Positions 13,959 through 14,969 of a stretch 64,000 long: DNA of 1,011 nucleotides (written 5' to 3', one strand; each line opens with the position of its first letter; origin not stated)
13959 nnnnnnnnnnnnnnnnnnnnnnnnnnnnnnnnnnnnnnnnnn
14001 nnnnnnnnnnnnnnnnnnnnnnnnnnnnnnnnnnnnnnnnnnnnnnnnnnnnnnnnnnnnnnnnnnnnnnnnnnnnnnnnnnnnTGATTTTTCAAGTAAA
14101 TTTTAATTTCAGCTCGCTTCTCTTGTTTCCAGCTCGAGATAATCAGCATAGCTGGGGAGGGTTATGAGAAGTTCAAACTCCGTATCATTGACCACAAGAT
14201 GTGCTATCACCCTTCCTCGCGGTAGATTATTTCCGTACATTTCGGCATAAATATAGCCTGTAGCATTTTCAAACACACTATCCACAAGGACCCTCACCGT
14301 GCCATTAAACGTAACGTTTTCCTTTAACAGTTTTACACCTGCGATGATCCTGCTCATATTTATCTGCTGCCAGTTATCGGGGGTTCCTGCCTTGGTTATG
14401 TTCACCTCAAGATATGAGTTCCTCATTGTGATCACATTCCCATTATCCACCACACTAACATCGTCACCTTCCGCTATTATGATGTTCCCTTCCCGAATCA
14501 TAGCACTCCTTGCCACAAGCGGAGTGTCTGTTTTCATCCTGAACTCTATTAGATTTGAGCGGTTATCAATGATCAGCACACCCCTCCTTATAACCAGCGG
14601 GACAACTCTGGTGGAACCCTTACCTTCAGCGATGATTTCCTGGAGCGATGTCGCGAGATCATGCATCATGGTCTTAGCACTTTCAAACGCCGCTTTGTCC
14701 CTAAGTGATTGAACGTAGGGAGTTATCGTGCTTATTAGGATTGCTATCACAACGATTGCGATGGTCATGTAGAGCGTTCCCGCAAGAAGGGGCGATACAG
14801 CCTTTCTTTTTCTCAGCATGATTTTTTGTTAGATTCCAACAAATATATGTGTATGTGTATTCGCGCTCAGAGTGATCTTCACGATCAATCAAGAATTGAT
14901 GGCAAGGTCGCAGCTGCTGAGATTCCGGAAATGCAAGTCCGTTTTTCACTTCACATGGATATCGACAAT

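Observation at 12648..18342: Operon of five consecutive type IV pilin-like (class III signal peptide) genes with no assembly ATPase or platform in the window, followed by a B12-radical SAM gene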

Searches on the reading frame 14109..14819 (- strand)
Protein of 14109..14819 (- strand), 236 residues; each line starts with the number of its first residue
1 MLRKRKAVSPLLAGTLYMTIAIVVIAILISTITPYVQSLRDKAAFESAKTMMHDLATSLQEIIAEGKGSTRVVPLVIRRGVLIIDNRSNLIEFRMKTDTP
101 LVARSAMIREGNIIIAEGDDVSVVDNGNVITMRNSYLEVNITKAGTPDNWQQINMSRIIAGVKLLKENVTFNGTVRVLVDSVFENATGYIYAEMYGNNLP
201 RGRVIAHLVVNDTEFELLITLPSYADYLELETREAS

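Call 3: search_protein_families(library=pfam, proteins=[window:14109-14819:-], max_evalue=1)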
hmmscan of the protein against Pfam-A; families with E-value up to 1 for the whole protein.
window:14109-14819:- (236 aa): 3 families
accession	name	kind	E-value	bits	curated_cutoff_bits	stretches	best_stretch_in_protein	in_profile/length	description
PF23928.1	DUF7266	-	0.00011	22.4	27.6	1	4-66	2-65/145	Family of unknown function (DUF7266)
PF23960.2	DUF7289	-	0.004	17.2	27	1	7-104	2-98/238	Family of unknown function (DUF7289)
PF23464.1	WWE_3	-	0.046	14.4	24.5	0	42-81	44-82/84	WWE domain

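Call 4: search_protein_families(library=ncbifam, proteins=[window:14109-14819:-], max_evalue=1)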
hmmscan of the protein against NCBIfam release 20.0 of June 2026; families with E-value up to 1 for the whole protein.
window:14109-14819:- (236 aa): 4 families
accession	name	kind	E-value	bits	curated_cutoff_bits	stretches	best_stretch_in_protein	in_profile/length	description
NF011456.0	PRK14874.1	equivalog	0.0029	16.7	223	1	63-104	73-111/346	aspartate-semialdehyde dehydrogenase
TIGR01710.1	typeII_sec_gspG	equivalog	0.0084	16.1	88.85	1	17-60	7-50/134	type II secretion system major pseudopilin GspG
TIGR01524.1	ATPase-IIIB_Mg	equivalog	0.019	12.8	610.75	1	19-74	90-145/867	magnesium-translocating P-type ATPase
NF000139.2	penta_rpt_QnrD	exception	0.13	12.2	425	1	106-183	81-151/214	QnrD family quinolone resistance pentapeptide repeat protein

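Call 9: find_homologous_proteins(query=window:14109-14819:-, max_evalue=0.001)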
Query window:14109-14819:- (236 aa): 6 proteins with E <= 0.001 among 627 candidates.
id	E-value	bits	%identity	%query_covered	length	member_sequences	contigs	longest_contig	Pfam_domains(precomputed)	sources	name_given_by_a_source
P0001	6.0e-144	495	100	100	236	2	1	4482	-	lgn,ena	-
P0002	2.2e-139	480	96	100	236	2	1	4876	-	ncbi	-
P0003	3.9e-100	352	68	98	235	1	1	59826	-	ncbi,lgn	-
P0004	1.9e-99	349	68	98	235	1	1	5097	-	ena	-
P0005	7.7e-97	341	66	97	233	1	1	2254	-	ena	-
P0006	1.3e-69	252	50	97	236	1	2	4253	-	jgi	jgi:cellobiose-specific phosphotransferase system component IIB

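Call 10: find_encoding_contigs(protein=P0003, flank=10000, max_places=3)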
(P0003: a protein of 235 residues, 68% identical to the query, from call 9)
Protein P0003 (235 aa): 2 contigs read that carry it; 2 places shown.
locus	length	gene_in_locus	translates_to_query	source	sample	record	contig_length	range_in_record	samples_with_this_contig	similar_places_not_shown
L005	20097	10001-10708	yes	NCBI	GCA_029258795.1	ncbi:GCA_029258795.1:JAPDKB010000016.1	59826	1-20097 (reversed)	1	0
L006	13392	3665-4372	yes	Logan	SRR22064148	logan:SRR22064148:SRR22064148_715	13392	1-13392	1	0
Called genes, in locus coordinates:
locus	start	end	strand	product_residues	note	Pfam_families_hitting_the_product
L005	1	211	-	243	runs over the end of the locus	PF04981:NMD3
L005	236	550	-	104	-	PF04242:DUF424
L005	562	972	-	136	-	PF01873:eIF-5_eIF-2B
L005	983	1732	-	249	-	PF01336:tRNA_anti-codon, PF08784:RPA_C (weak)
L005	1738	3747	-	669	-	PF14551:MCM_N (weak), PF17207:MCM_OB, PF00493:MCM, PF07726:AAA_3 (weak), PF07728:AAA_5, PF01078:Mg_chelatase (weak), PF17855:MCM_lid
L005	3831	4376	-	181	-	PF00352:TBP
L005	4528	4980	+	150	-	-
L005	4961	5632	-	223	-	PF01902:Diphthami_syn_2_N, PF28410:Diphthami_syn_2_C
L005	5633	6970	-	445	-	PF01979:Amidohydro_1, PF07969:Amidohydro_3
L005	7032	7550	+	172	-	-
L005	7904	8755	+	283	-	-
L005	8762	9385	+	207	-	-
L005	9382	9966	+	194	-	-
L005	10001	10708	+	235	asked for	-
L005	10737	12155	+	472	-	PF19864:Radical_SAM_N2, PF04055:Radical_SAM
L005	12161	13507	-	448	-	PF18195:GatD_N, PF00710:Asparaginase, PF17763:Asparaginase_C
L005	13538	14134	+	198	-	PF01966:HD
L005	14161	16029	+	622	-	PF02934:GatB_N, PF02938:GAD (weak), PF02637:GatB_Yqey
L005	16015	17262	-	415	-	PF00919:UPF0004, PF04055:Radical_SAM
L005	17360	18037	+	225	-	PF06745:ATPase, PF24336:DUF7504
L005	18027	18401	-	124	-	PF03259:Robl_LC7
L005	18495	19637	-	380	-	PF06745:ATPase, PF03029:ATP_bind_1 (faint), PF00025:Arf, PF00071:Ras, PF01926:MMR_HSR1, PF08477:Roc, PF09439:SRPRB (weak), PF00009:GTP_EFTU, +1 more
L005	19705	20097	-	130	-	?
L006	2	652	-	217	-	?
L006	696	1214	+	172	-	-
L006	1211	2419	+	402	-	-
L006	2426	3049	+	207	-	-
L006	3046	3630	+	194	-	-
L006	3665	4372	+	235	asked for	-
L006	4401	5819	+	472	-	PF19864:Radical_SAM_N2, PF04055:Radical_SAM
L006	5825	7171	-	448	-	PF18195:GatD_N, PF00710:Asparaginase, PF17763:Asparaginase_C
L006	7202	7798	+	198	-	PF01966:HD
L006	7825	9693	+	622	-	PF02934:GatB_N, PF02938:GAD (weak), PF02637:GatB_Yqey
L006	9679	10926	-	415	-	PF00919:UPF0004, PF04055:Radical_SAM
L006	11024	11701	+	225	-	PF06745:ATPase, PF24336:DUF7504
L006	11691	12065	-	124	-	PF03259:Robl_LC7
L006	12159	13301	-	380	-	PF06745:ATPase, PF03029:ATP_bind_1 (faint), PF00025:Arf, PF00071:Ras, PF01926:MMR_HSR1, PF08477:Roc, PF09439:SRPRB (weak), PF00009:GTP_EFTU, +1 more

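Call 11: find_encoding_contigs(protein=P0006, flank=10000, max_places=3)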
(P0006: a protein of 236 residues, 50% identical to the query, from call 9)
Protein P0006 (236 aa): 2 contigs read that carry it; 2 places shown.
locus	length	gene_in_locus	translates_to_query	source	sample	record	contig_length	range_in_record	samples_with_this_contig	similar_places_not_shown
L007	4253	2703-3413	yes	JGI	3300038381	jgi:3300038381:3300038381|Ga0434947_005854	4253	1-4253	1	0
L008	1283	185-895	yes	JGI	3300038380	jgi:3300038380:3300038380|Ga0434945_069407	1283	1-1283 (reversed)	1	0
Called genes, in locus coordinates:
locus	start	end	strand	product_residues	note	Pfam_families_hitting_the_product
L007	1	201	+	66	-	?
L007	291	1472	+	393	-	-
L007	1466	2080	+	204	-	-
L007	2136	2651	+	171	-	-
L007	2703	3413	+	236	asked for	-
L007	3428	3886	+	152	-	-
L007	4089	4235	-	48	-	-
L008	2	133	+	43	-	?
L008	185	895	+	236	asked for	-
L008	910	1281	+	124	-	?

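Call 16: find_related_loci(query=A1, collection=genome_contigs, flank=10000)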
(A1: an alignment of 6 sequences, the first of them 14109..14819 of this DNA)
Query A1 (236 aa) in genome_contigs; peptide patterns used: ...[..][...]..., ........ (x = any residue, [..] = any of these).
69 stretches matched a pattern; 2 encode a relative of the query (tblastn E <= 1e-3); 2 distinct loci.
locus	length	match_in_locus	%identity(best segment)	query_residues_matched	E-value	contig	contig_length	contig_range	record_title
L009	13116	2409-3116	95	1-236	6e-152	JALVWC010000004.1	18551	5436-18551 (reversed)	MAG: Nanobdellati archaeon isolate M10_metabat1_scaf2bin.076 M10_NODE_1271_length_18551_cov_2.468954, whole genome shotg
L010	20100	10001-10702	68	1-234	9e-111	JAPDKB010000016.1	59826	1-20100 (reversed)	MAG: archaeon isolate S5B5_HD70 c_000000000191, whole genome shotgun sequence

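Call 32: predict_structure(alignment_id=A1)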
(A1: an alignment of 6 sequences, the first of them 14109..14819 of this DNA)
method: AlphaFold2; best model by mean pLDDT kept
length: 236 residues; sequences in the alignment: 6
mean_pLDDT: 35.4   pTM: 0.24
mean pLDDT of the five models: 35.4, 33.3, 32.0, 32.0, 31.1
residues with pLDDT >= 90: 0; 70-90: 0; 50-70: 17; < 50: 219
segments of 3 or more residues with pLDDT < 50: 1-7, 28-30, 32-236
pLDDT, mean of each block of 10 residues (from residue 1): 46 52 53 46 38 31 29 25 28 29 25 30 41 40 38 35 32 33 30 29 39 39 34 27
secondary structure, 60 per line:
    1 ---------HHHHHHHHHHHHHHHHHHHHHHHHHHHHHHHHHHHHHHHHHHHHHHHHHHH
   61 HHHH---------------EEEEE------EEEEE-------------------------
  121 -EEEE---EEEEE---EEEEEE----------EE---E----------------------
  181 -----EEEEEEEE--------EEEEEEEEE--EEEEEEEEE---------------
elements in order: H10-64 E80-84 E91-95 E122-125 E129-133 E137-142 E186-193 E202-210 E213-221

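Call 36: search_protein_representatives(alignment_id=A1)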
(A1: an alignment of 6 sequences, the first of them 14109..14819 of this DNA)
Query: 6 sequences, 236 profile positions. Proteins with E-value up to 0.001 (for the whole library): 977; up to 1e-10: 405; up to 1e-30: 35. The best 150 are listed.
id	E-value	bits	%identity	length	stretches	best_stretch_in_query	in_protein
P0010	1.3e-86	306.0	-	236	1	2-234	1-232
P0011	3.5e-72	258.8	-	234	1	6-235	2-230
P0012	1.2e-63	230.8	-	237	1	5-233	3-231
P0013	3.1e-55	203.3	-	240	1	2-234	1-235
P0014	1.4e-53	197.9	-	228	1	6-234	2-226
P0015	2.8e-51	190.3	-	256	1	5-228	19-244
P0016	9.3e-50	185.4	-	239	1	4-234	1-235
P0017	4.2e-47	176.7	-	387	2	4-149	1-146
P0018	2.4e-42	161.1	-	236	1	4-232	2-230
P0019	7.1e-42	159.6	-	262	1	4-234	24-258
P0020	5.0e-38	147.0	-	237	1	6-232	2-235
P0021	1.0e-37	146.0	-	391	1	4-235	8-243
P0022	6.5e-37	143.3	-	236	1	11-234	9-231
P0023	3.2e-36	141.1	-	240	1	5-234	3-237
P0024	6.2e-36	140.1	-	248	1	6-234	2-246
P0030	6.3e-34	133.6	-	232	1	4-232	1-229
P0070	9.7e-28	113.3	-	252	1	5-234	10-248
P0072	1.6e-27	112.6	-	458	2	3-144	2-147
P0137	1.1e-21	93.5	-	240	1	1-232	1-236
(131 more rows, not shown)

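Call 39: search_protein_families(library=pfam, alignment_id=A3, max_evalue=0.01)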
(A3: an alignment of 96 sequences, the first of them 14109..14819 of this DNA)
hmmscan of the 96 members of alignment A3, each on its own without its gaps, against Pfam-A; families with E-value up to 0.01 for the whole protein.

A. member 1, window:14109-14819:- (236 aa): 2 families
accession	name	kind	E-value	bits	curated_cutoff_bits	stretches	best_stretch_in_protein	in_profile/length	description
PF23928.1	DUF7266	-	0.00011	22.4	27.6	1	4-66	2-65/145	Family of unknown function (DUF7266)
PF23960.2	DUF7289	-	0.004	17.2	27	1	7-104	2-98/238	Family of unknown function (DUF7289)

B. families by the number of members that match (of 96 scanned): 15 families
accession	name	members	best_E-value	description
PF23960.2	DUF7289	54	2.8e-10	Family of unknown function (DUF7289)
PF23928.1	DUF7266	2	0.00011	Family of unknown function (DUF7266)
PF23993.1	DUF7311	2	0.00042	Domain of unknown function (DUF7311)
PF13314.11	DUF4083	1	0.00018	Domain of unknown function (DUF4083)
PF14879.11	DUF4489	1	0.00095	Domain of unknown function (DUF4489)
PF01839.29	FG-GAP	1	0.0022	FG-GAP repeat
PF19765.4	DUF6252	1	0.0027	Family of unknown function (DUF6252)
PF02247.22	Como_LCP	1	0.0041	Large coat protein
PF07068.17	Gp23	1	0.0043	Major capsid protein Gp23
PF07790.16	Pilin_N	1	0.0044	Archaeal Type IV pilin, N-terminal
PF20780.2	TssR_M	1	0.0048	TssR second domain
PF06956.16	RtcR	1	0.0068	Regulator of RNA terminal phosphate cyclase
PF14045.11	YIEGIA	1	0.0069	YIEGIA protein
PF24199.1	DUF7424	1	0.0082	Domain of unknown function (DUF7424)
PF08002.16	DUF1697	1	0.01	Protein of unknown function (DUF1697)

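Call 40: find_encoding_contigs(protein=P0013, flank=10000, max_places=3)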
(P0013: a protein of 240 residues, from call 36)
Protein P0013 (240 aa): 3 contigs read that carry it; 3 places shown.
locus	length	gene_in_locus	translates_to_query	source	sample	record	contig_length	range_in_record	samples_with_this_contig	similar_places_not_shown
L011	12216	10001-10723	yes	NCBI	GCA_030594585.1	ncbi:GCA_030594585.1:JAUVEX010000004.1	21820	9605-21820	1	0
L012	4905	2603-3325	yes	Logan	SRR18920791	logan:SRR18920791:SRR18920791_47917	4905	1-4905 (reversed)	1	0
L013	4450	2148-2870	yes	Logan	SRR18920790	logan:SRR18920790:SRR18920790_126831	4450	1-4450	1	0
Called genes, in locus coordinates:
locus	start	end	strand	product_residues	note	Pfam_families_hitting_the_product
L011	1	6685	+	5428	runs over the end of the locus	?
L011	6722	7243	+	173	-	-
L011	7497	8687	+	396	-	-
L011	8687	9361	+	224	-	-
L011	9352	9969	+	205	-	-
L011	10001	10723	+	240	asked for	PF23960:DUF7289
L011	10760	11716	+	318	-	-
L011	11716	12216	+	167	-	?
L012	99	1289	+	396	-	-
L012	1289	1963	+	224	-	-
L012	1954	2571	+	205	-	-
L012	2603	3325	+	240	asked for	PF23960:DUF7289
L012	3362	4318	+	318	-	-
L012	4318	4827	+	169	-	-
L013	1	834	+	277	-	?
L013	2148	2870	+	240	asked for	PF23960:DUF7289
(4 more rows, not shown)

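Call 41: find_encoding_contigs(protein=P0030, flank=10000, max_places=3)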
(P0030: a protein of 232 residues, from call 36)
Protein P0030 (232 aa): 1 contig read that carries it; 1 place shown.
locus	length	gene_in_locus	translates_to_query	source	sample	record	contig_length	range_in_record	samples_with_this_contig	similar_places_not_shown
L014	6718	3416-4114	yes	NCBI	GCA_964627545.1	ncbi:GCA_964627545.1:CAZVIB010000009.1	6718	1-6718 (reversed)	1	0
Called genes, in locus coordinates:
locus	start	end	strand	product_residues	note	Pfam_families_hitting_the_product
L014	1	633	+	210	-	?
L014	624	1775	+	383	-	-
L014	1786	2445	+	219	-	-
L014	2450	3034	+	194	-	-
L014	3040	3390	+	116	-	-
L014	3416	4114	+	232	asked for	-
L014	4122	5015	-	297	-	-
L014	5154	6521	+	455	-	PF18195:GatD_N, PF00710:Asparaginase, PF17763:Asparaginase_C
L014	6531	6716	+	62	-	?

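Call 45: predict_structure(alignment_id=A3)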
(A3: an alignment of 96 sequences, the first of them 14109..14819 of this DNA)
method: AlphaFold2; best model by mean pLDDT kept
length: 236 residues; sequences in the alignment: 96
mean_pLDDT: 93.6   pTM: 0.80
mean pLDDT of the five models: 93.6, 93.7, 93.2, 93.2, 93.1
residues with pLDDT >= 90: 200; 70-90: 32; 50-70: 4; < 50: 0
segments of 3 or more residues with pLDDT < 50: none
pLDDT, mean of each block of 10 residues (from residue 1): 74 96 98 96 96 96 96 94 90 93 88 90 97 98 98 96 97 89 91 94 97 95 96 89
secondary structure, 60 per line:
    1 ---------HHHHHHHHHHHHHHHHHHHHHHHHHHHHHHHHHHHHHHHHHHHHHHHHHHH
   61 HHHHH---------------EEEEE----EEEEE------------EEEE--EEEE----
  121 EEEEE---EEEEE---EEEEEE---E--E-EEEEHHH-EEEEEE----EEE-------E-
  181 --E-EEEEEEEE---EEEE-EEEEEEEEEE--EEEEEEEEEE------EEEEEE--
elements in order: H10-65 E81-85 E90-94 E107-110 E113-116 E121-125 E129-133 E137-142 E151-154 E159-164 E169-171 E185-192 E196-199 E201-210 E213-222 E229-234

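Call 50: find_encoding_contigs(protein=P0072, flank=10000, max_places=2)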
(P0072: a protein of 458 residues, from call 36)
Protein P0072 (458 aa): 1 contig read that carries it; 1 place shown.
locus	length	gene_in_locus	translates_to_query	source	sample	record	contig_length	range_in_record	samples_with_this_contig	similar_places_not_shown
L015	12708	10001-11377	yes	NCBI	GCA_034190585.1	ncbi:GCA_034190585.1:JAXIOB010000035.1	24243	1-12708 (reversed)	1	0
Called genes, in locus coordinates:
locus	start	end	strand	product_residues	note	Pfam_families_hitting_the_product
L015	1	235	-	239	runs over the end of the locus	PF01411:tRNA-synt_2c, PF07973:tRNA_SAD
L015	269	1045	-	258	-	PF00106:adh_short, PF01370:Epimerase, PF04321:RmlD_sub_bind (weak), PF08659:KR, PF13460:NAD_binding_10 (weak), PF13561:adh_short_C2, PF08643:DUF1776 (weak)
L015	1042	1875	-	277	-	PF01256:Carb_kinase, PF08543:Phos_pyr_kin (faint), PF02110:HK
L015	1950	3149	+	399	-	PF00162:PGK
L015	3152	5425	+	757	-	PF01326:PPDK_N, PF00391:PEP-utilizers, PF02896:PEP-utilizers_C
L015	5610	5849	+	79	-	-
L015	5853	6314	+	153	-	-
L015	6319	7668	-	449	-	PF02878:PGM_PMM_I, PF02879:PGM_PMM_II, PF02880:PGM_PMM_III, PF00408:PGM_PMM_IV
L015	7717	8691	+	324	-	-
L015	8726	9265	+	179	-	PF02778:tRNA_int_endo_N, PF01974:tRNA_int_endo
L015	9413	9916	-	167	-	-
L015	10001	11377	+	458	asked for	PF23960:DUF7289, PF13385:Laminin_G_3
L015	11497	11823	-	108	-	PF18478:PIN_10, PF18480:DUF5615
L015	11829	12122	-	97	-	PF04255:DUF433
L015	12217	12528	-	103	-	-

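Call 51: find_encoding_contigs(protein=P0137, flank=10000, max_places=2)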
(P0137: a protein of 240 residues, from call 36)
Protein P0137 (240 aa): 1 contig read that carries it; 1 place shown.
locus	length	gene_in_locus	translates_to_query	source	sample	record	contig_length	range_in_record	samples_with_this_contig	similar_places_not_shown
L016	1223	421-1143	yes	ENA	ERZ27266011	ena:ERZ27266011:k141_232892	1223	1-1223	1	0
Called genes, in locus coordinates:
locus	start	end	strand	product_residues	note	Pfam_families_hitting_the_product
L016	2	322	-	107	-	?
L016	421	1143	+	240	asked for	PF23960:DUF7289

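Call 58: find_related_loci(query=A5, collection=metagenome_contigs, flank=10000)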
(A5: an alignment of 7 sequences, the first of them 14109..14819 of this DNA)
Query A5 (236 aa) in metagenome_contigs; peptide patterns used: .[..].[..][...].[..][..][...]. (x = any residue, [..] = any of these).
31 stretches matched a pattern; 2 encode a relative of the query (tblastn E <= 1e-3); 2 distinct loci.
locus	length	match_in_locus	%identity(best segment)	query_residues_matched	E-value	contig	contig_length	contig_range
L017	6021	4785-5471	43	1-230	8e-66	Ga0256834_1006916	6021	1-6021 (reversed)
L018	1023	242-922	39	6-232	1e-52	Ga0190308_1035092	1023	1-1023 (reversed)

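Call 59: find_homologous_proteins(query=A3, max_evalue=0.00001)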
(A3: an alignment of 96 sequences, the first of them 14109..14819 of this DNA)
Query A3 (96 sequences) (236 aa, profile of the alignment): 29 proteins with E <= 0.00001 among 8000 candidates.
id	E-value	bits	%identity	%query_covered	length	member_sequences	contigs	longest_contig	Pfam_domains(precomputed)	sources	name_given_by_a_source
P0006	4.2e-79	283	50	97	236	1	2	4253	-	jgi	jgi:cellobiose-specific phosphotransferase system component IIB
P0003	1.5e-73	265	68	98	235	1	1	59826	-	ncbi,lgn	-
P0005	2.0e-72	261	66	97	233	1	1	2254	-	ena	-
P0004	4.2e-72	260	68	98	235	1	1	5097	-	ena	-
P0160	2.2e-70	255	39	99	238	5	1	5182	-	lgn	-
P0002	3.9e-70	254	96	100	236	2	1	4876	-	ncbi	-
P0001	5.4e-69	250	100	100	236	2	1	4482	-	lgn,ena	-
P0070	1.9e-63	232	28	98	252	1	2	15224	PF23960.3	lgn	-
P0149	4.5e-60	221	24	95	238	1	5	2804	-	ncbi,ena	-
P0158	1.9e-57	212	25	92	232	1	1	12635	-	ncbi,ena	-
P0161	4.0e-56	208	27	94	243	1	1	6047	-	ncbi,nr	ncbi:MAG: hypothetical protein NZ942_01080 [Candidatus Aenigmarchaeota archaeon]|nr:hypothetical pro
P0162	7.8e-53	197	26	97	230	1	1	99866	-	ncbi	-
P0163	9.1e-53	197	25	96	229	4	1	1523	-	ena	-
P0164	5.1e-50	188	24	96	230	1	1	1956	-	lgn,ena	-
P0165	1.1e-49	187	27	97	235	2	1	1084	-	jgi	-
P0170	2.2e-48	183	27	92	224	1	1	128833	-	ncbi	-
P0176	2.8e-43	166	31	88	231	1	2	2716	PF23960.3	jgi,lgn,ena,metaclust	metaclust:\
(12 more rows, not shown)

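Call 60: find_encoding_contigs(protein=P0162, flank=10000, max_places=1)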
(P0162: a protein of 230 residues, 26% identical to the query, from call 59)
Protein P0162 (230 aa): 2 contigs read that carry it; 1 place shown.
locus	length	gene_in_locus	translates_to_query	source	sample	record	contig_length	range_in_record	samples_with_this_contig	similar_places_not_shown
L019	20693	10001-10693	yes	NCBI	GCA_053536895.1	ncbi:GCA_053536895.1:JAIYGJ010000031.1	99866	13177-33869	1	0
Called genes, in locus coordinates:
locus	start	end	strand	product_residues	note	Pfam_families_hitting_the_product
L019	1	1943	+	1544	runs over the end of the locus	PF19077:Big_13 (faint)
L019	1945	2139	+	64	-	-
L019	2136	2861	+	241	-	-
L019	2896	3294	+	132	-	-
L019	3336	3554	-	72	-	PF01797:Y1_Tnp (weak)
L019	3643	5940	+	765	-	PF19077:Big_13 (faint)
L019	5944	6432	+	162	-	-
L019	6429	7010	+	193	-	PF23928:DUF7266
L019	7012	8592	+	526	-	PF23958:DUF7287 (faint), PF13385:Laminin_G_3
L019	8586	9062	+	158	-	-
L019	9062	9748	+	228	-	-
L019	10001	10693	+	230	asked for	-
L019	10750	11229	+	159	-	-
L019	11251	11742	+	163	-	-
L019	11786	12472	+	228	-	PF07790:Pilin_N (faint)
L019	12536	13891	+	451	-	PF13385:Laminin_G_3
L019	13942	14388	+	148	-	-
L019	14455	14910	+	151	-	-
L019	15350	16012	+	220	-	PF02163:Peptidase_M50 (faint)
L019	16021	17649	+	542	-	PF07953:Toxin_R_bind_N (faint), PF13385:Laminin_G_3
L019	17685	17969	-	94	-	PF21473:OB_Ssb-like, PF01336:tRNA_anti-codon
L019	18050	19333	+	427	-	PF01935:DUF87 (weak), PF05872:HerA_C (faint), PF00004:AAA (faint), PF13401:AAA_22 (faint)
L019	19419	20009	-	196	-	PF02223:Thymidylate_kin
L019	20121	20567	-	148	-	PF00075:RNase_H, PF13456:RVT_3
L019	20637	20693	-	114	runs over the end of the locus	-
